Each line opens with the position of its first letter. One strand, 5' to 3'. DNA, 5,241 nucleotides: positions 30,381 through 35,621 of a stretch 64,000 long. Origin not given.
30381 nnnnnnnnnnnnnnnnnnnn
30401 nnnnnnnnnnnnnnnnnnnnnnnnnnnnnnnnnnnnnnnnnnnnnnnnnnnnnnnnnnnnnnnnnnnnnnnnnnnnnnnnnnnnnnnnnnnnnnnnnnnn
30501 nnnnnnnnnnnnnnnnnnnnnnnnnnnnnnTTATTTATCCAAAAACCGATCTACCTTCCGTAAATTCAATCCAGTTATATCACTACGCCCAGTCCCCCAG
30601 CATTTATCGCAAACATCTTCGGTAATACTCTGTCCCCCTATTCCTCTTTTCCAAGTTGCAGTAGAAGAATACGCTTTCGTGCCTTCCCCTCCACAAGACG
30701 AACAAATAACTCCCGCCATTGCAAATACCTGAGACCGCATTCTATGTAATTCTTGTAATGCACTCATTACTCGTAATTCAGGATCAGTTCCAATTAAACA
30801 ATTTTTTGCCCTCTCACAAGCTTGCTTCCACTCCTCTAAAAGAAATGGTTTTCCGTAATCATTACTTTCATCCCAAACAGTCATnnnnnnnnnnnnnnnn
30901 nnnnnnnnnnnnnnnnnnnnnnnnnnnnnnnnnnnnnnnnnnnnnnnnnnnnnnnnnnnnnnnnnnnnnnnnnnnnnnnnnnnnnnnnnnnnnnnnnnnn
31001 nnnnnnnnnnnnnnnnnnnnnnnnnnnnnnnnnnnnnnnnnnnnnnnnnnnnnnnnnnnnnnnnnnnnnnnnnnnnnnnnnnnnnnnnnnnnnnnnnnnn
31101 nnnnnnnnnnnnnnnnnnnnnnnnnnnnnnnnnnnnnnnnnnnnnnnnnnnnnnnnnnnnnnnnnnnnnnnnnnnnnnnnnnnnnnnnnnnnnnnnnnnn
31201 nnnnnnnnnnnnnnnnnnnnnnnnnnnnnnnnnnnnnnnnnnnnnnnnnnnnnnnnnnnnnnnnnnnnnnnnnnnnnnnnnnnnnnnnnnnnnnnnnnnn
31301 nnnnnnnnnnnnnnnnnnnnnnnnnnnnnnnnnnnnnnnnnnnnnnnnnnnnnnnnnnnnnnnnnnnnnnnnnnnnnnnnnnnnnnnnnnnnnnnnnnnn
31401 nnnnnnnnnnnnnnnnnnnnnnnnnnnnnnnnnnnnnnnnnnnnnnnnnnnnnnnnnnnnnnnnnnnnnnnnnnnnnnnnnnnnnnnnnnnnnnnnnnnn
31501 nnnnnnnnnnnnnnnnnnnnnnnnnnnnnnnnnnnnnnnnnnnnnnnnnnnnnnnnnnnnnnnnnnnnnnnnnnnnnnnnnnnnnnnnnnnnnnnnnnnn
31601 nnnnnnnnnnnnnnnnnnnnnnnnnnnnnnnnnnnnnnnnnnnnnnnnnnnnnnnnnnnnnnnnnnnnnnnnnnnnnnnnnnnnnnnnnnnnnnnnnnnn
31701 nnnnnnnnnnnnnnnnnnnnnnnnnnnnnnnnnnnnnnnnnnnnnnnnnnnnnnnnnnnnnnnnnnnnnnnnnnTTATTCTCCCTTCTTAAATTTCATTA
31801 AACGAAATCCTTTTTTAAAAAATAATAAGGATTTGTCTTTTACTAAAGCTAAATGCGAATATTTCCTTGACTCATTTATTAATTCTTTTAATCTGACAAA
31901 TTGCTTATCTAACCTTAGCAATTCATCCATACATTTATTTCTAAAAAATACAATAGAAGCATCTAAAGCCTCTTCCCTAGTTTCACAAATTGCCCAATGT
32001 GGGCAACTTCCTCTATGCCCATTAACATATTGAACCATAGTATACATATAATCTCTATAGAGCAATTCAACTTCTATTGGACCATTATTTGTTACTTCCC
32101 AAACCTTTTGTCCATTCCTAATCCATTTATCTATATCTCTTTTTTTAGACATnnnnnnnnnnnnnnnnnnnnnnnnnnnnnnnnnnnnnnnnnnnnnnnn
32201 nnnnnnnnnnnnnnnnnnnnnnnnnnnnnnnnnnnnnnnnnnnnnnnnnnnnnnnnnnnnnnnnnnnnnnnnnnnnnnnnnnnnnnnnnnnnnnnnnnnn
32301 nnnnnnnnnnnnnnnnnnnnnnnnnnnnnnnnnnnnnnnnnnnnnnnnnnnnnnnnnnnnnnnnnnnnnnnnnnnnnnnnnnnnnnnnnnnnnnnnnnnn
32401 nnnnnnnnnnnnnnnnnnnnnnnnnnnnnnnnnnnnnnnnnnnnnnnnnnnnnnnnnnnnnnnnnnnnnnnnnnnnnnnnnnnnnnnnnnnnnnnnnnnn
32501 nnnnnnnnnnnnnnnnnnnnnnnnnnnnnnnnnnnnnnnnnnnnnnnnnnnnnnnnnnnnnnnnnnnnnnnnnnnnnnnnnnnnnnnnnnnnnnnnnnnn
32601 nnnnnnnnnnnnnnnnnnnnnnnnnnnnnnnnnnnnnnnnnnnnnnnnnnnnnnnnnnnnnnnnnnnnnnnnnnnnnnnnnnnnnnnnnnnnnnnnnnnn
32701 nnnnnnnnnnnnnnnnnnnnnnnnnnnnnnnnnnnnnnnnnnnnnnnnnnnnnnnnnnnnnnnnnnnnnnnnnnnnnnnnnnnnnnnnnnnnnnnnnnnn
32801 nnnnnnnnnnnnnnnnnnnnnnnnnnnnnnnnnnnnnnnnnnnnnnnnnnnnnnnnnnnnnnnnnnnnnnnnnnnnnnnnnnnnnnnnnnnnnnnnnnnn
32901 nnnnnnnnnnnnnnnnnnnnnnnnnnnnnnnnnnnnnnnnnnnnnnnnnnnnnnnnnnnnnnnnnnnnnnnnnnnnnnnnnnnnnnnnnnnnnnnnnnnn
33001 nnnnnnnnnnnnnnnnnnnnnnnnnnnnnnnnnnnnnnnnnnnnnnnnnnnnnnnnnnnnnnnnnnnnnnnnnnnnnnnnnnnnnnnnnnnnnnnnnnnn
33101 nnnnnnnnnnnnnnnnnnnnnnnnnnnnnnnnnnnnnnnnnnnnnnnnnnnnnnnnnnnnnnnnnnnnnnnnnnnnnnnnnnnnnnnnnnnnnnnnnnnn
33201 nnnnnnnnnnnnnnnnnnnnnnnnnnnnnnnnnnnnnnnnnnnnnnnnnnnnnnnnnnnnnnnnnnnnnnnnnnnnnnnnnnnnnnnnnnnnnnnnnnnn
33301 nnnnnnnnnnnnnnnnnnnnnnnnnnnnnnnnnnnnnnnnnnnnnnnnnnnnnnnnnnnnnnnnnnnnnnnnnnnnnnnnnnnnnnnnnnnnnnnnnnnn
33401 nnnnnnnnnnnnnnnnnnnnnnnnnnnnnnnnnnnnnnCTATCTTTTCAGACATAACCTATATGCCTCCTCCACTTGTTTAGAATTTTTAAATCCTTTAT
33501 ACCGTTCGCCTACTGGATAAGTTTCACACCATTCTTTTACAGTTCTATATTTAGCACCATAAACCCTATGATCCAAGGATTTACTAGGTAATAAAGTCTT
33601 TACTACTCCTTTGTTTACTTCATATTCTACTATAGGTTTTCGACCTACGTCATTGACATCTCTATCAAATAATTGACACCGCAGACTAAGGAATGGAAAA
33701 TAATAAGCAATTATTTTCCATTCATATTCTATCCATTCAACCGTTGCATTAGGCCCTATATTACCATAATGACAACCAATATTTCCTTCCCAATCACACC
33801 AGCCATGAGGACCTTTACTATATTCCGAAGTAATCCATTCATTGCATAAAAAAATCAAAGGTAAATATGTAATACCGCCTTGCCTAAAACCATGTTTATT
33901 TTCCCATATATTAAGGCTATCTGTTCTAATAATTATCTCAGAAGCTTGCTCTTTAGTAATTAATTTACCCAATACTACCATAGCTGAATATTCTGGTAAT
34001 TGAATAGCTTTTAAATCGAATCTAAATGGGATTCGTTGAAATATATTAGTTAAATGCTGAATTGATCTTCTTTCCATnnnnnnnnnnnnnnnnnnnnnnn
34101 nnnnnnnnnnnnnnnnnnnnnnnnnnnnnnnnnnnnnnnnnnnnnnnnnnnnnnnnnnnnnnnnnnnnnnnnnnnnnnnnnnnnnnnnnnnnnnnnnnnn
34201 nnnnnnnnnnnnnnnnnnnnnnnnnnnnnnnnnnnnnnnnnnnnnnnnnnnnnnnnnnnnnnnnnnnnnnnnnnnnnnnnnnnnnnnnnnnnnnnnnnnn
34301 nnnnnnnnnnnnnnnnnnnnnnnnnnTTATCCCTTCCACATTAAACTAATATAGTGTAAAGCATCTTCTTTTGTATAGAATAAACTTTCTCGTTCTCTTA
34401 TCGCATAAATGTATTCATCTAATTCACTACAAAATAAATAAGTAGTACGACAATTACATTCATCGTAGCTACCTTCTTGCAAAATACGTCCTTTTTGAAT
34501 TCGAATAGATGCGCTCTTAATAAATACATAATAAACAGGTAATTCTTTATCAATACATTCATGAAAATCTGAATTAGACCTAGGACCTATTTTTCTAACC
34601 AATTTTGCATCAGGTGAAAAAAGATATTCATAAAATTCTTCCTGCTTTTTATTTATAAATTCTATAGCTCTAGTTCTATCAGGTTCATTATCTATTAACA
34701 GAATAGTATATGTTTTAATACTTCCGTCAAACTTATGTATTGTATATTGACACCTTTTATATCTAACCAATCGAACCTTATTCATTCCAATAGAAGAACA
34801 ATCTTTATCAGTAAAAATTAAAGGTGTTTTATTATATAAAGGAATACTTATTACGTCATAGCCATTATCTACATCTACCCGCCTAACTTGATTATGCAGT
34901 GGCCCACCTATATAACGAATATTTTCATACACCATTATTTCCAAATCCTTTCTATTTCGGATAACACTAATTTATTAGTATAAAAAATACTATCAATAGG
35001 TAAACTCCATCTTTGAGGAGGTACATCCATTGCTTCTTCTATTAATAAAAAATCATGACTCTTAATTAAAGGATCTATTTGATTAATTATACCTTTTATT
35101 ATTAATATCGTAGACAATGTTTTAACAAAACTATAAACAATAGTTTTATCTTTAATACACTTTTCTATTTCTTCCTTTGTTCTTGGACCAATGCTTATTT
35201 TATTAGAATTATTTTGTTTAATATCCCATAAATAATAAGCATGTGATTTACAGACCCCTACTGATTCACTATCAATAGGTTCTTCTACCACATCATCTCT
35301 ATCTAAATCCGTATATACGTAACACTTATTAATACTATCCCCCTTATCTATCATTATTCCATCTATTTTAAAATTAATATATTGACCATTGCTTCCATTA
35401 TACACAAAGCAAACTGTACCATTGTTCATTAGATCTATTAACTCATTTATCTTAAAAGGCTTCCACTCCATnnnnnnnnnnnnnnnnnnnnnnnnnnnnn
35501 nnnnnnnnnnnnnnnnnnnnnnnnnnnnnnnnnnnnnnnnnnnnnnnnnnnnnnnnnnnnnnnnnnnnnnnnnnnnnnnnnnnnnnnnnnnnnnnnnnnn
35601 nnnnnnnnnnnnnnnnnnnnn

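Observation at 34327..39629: Tandem array of at least nine divergent paralogs (11 domain copies) of an unknown ~100-aa family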

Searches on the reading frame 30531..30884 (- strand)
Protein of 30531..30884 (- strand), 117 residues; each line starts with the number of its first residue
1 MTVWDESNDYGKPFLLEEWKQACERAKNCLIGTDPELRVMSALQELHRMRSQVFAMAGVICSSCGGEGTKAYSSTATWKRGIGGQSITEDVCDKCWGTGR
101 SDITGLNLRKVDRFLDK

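Call 76: search_protein_families(library=pfam, proteins=[window:30531-30884:-], max_evalue=0.01)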
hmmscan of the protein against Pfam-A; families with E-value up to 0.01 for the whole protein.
window:30531-30884:- (117 aa): 2 families
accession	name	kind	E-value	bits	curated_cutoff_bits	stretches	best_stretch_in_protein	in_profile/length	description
PF24042.1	DUF7351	-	0.00086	19.5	31.2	1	47-106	55-111/177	Domain of unknown function (DUF7351)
PF00684.25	DnaJ_CXXCXGXG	-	0.0085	16.8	32.7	0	60-100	17-52/65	DnaJ central domain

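Call 77: search_protein_families(library=phrogs, proteins=[window:30531-30884:-], max_evalue=0.001)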
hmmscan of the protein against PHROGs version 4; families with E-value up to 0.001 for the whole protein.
window:30531-30884:- (117 aa): 0 families

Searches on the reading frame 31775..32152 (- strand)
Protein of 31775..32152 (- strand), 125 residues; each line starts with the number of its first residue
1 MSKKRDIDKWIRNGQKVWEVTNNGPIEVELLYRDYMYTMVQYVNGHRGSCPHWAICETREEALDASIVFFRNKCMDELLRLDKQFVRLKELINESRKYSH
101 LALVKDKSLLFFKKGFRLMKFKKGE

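Call 5: search_protein_families(library=phrogs, proteins=[window:31775-32152:-], max_evalue=1)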
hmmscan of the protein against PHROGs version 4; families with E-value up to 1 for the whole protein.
window:31775-32152:- (125 aa): 1 family
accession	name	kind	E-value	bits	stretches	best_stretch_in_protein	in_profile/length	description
phrog_7941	-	unknown function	0.023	16.1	1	10-76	29-96/123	-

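Call 6: search_protein_families(library=pfam, proteins=[window:31775-32152:-], max_evalue=1)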
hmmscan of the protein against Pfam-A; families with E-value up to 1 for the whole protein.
window:31775-32152:- (125 aa): 0 families

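Call 89: search_dna_similar(query=window:31775-32152:-, collection=phages, mode=protein, max_evalue=1, max_rows=8)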
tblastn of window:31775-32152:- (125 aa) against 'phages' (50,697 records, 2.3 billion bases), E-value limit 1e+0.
Records with a match: 38; places in all: 38; records where one place covers at least 80% of the query: 0.
Best place of each record, by identity: <60% 38.
By first word of the organism name: Mycobacterium 36; Salicola 2.
By host as written in the record: Mycobacterium smegmatis mc2 155 29; Salicola sp. M5 MPN 10^-2 23B 2; Mycobacterium smegmatis mc#155 2; Mycobacterium smegmatis 2; Mycobacterium smegamatis mc2 155 1; Mycobacterium smegmatis mc2155 1; Mycolicibacterium smegmatis mc(2)155 1.
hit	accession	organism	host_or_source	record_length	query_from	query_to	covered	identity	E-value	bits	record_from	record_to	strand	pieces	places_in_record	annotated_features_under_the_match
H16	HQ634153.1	Salicola phage CGphi29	Salicola sp. M5 MPN 10^-2 23B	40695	6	88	66%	26.5%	4e-2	38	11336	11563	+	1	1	hypothetical protein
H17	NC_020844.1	Salicola phage CGphi29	Salicola sp. M5 MPN 10^-2 23B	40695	6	88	66%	26.5%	4e-2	38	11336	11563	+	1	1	portal protein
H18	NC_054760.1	Mycobacterium phage SoilDragon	Mycobacterium smegmatis mc2 155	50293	11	74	51%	33.8%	4e-1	35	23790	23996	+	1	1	33: minor tail protein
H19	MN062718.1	Mycobacterium phage SoilDragon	Mycobacterium smegmatis mc2 155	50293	11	74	51%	33.8%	4e-1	35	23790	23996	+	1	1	33: minor tail protein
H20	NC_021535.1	Mycobacterium phage Jobu08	Mycobacterium smegmatis mc2 155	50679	11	74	51%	33.8%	4e-1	35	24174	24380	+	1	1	33: minor tail protein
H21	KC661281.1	Mycobacterium phage Jobu08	Mycobacterium smegmatis mc2 155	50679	11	74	51%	33.8%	4e-1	35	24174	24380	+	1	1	33: hypothetical protein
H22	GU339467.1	Mycobacterium phage RedRock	Mycobacterium smegamatis mc2 155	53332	11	74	51%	33.8%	6e-1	35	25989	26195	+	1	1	35: minor tail subunit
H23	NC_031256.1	Mycobacterium phage Loser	Mycobacterium smegmatis mc2 155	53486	11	74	51%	33.8%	6e-1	35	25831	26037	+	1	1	35: minor tail protein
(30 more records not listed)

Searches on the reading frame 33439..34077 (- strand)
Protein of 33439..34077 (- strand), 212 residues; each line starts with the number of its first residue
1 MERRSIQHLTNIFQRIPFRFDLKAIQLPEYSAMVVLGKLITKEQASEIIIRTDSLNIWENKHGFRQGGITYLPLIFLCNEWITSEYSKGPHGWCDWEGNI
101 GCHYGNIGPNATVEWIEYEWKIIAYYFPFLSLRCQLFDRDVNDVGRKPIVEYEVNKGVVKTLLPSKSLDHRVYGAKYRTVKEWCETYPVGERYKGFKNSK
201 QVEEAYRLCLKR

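Call 72: find_related_loci(query=window:33439-34077:-, collection=viral_contigs, flank=10000)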
Query window:33439-34077:- (212 aa) in viral_contigs; peptide patterns used: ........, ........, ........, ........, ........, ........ (x = any residue, [..] = any of these).
7 stretches matched a pattern; 1 encode a relative of the query (tblastn E <= 1e-3); 1 distinct loci.
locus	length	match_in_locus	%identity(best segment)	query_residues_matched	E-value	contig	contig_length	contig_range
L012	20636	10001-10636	87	1-212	4e-129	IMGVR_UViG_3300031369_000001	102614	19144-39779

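Call 74: find_related_loci(query=A8, collection=metagenome_contigs, flank=8000)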
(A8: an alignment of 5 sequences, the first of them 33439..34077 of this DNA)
Query A8 (212 aa) in metagenome_contigs; peptide patterns used: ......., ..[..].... (x = any residue, [..] = any of these).
155 stretches matched a pattern; 76 encode a relative of the query (tblastn E <= 1e-3); 76 distinct loci.
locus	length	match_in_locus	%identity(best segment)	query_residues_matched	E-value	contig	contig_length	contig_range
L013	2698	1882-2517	88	1-212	2e-136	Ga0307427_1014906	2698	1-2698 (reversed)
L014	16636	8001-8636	87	1-212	9e-128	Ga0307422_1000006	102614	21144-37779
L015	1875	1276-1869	81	1-198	5e-120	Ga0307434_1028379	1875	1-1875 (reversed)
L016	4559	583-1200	37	25-207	2e-32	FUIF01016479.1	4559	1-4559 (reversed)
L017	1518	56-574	38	21-168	2e-32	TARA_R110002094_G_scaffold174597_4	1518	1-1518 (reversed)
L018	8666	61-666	36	25-176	2e-31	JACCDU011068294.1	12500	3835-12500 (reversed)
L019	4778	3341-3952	36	25-176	2e-31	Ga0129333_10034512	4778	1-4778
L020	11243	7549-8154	36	25-176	2e-31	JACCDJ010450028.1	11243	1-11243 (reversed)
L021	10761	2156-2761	36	25-176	4e-31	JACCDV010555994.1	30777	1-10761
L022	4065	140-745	36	25-176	8e-31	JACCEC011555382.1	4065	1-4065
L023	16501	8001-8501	38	27-164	9e-30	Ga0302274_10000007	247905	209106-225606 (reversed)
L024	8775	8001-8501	40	27-168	1e-28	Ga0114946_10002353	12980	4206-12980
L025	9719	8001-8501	40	27-168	1e-28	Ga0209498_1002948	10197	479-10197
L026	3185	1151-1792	33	21-181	2e-28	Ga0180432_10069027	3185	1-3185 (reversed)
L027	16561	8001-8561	34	24-167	7e-28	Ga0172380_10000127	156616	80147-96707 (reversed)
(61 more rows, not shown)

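Call 76: search_protein_families(library=pfam, proteins=[window:33439-34077:-], max_evalue=0.01)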
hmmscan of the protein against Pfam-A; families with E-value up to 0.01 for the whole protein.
window:33439-34077:- (212 aa): 0 families

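Call 77: search_protein_families(library=phrogs, proteins=[window:33439-34077:-], max_evalue=0.001)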
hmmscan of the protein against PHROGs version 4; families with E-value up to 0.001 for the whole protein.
window:33439-34077:- (212 aa): 0 families

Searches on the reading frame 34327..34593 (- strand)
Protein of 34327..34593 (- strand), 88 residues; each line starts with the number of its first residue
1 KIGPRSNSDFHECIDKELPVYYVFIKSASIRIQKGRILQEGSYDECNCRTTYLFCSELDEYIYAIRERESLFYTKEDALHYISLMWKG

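Call 47: find_homologous_proteins(query=A6, max_evalue=0.1)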
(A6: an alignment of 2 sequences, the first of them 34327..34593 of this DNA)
Query A6 (2 sequences) (88 aa, profile of the alignment): 1 proteins with E <= 0.1 among 9 candidates.
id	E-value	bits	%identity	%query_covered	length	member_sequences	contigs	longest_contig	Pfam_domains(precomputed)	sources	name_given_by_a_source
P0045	8.2e-29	118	80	98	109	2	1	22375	-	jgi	jgi:hypothetical protein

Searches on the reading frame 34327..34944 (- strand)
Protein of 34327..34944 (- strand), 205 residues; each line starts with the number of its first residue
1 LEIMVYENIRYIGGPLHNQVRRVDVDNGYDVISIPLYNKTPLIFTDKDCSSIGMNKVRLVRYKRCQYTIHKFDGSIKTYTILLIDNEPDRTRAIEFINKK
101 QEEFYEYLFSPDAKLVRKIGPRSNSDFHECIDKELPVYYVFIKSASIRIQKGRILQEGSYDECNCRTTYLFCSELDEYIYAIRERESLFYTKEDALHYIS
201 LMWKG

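Call 5: search_protein_families(library=phrogs, proteins=[window:34327-34944:-], max_evalue=1)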
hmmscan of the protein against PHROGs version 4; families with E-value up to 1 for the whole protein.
window:34327-34944:- (205 aa): 3 families
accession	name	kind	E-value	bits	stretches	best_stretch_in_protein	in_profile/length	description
phrog_31928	-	unknown function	0.022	15.7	1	145-184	20-58/70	-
phrog_21609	-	unknown function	0.052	14.8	1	93-127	14-49/75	-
phrog_17705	-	unknown function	0.11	13.4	1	47-70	119-142/202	-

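Call 6: search_protein_families(library=pfam, proteins=[window:34327-34944:-], max_evalue=1)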
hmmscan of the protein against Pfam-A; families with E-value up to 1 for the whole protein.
window:34327-34944:- (205 aa): 1 family
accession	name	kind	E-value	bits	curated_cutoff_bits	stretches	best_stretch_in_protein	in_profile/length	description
PF08512.18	Rttp106-like_middle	-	0.12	13.2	25.5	1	40-101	19-72/91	Histone chaperone Rttp106-like, middle domain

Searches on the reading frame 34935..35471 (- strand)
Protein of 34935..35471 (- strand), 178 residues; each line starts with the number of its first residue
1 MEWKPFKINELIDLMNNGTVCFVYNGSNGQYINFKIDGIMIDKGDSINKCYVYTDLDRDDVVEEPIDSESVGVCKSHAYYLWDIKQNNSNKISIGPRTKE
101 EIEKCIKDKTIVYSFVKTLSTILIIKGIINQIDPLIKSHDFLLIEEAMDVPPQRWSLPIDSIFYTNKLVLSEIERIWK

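Call 5: search_protein_families(library=phrogs, proteins=[window:34935-35471:-], max_evalue=1)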
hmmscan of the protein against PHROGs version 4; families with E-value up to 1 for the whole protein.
window:34935-35471:- (178 aa): 0 families

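Call 6: search_protein_families(library=pfam, proteins=[window:34935-35471:-], max_evalue=1)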
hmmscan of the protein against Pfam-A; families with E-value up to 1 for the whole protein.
window:34935-35471:- (178 aa): 1 family
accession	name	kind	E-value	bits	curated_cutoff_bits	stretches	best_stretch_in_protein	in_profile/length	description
PF16038.10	TMIE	-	0.077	13.2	27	1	96-122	38-64/85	TMIE protein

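Call 57: predict_structure(alignment_id=A7)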
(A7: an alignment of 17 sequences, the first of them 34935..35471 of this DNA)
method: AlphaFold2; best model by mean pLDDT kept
length: 178 residues; sequences in the alignment: 17
mean_pLDDT: 76.7   pTM: 0.46
mean pLDDT of the five models: 76.7, 76.6, 76.2, 75.7, 73.6
residues with pLDDT >= 90: 15; 70-90: 114; 50-70: 40; < 50: 9
segments of 3 or more residues with pLDDT < 50: 59-62
pLDDT, mean of each block of 10 residues (from residue 1): 81 91 85 86 62 62 73 89 71 73 86 85 85 61 55 74 85 77
secondary structure, 60 per line:
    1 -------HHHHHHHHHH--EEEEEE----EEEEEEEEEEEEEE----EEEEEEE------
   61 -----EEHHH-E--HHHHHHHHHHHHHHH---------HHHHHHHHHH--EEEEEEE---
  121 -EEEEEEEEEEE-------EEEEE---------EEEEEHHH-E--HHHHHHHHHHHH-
elements in order: H8-17 E20-25 E30-43 E48-54 H75-89 H99-108 E111-117 E122-132 E140-144 E154-158 H166-177
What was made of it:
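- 35196..35471 (-): N-terminal domain of the 178-aa protein (residues 1-92), subfamily B type. AF2 gives H8-17 E20-25 E30-43 E48-54 H75-89 (call 57).
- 34935..35195 (-): C-terminal domain of the same protein (residues 93-178), subfamily A type. AF2 gives H99-108 E111-117 E122-132 E140-144 E154-158 H166-177 (call 57).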

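Call 65: fold_search(model_id=the predicted structure, library=pdb)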
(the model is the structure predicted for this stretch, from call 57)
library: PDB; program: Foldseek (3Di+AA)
matches with E <= 10: 663; with E <= 0.001: 0
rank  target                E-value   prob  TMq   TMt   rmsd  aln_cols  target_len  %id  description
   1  4iur_A                1.6e-03  1.00  0.28  0.36  15.2       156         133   11  crystal structure of SHH1 SAWADEE domain in complex with H3K9me3 peptide (released 2013-05-01)
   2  7ef1_A                1.7e-03  0.99  0.27  0.31  15.9       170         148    9  crystal structure of maize SHH2 SAWADEE domain in complex with and H3K9me1 peptide (released 2021-06-30)
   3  7ef1_B                1.9e-03  0.99  0.27  0.32  15.8       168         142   10  crystal structure of maize SHH2 SAWADEE domain in complex with and H3K9me1 peptide (released 2021-06-30)
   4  7ef3_B                1.9e-03  0.99  0.27  0.31  15.8       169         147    9  crystal structure of maize SHH2 SAWADEE domain in complex with H3K9me2 peptide (released 2021-06-30)
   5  4iup_B                2.1e-03  0.99  0.27  0.35  15.3       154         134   11  crystal structure of Se-substituted arabidopsis thaliana SHH1 SAWADEE domain L200M/L218M mutant (released 2013-05-01)
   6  4iuq_A                3.7e-03  0.99  0.27  0.34  15.6       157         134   11  crystal structure of SHH1 SAWADEE domain (released 2013-05-01)
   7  7cd9_A                8.0e-03  0.97  0.28  0.24  15.9       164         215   10  Crystal Structure of SETDB1 tudor domain in complexed with Compound 6 (released 2021-04-07)
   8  4iuu_A                8.5e-03  0.96  0.26  0.34  14.6       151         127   11  Crystal structure of SHH1 SAWADEE domain in complex with H3K9me1 peptide (released 2013-05-01)
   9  7eez                  1.1e-02  0.84  0.23  0.28  16.0       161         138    9  crystal structure of maize SHH2 SAWADEE domain (released 2021-06-30)
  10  4iup_A                1.2e-02  0.95  0.28  0.37  14.8       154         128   12  crystal structure of Se-substituted arabidopsis thaliana SHH1 SAWADEE domain L200M/L218M mutant (released 2013-05-01)
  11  4iur_B                1.3e-02  0.95  0.28  0.35  15.4       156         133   11  crystal structure of SHH1 SAWADEE domain in complex with H3K9me3 peptide (released 2013-05-01)
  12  7cjt_A                1.6e-02  0.97  0.27  0.23  13.9       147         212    9  Crystal Structure of SETDB1 Tudor domain in complexed with (R,R)-59 (released 2021-04-14)
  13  1u9t                  1.9e-02  0.35  0.21  0.12  19.1       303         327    7  Crystal Structure Analysis of ChuS, an E. coli Heme Oxygenase (released 2005-10-25)
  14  7caj_A                2.0e-02  0.94  0.28  0.24  15.8       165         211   10  Crystal structure of SETDB1 Tudor domain in complexed with Compound 2. (released 2021-04-07)
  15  7ef0_A                2.6e-02  0.85  0.27  0.32  15.9       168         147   10  Crystal structure of maize SHH2 SAWADEE domain in complex with an H3K9M peptide (released 2021-06-30)
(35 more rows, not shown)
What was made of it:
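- On Tudor / chromo 'Royal family' domains: The tandem model reaches E 1.6e-3 but with TM 0.28-0.36 (call 65).
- Closest known: Tudor / chromo-barrel / SAWADEE 'Royal family' SH3-like barrels. Same: The two-domain protein 34935 aligns over about 156 columns to tandem Tudor-like proteins (Foldseek E 1.6e-3, probability 1.0, call 65).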

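Call 70: search_dna_similar(query=window:34935-35471:-, collection=phages, mode=protein, max_evalue=1, max_rows=10)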
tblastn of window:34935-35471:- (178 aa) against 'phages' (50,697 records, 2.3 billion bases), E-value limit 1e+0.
No match.
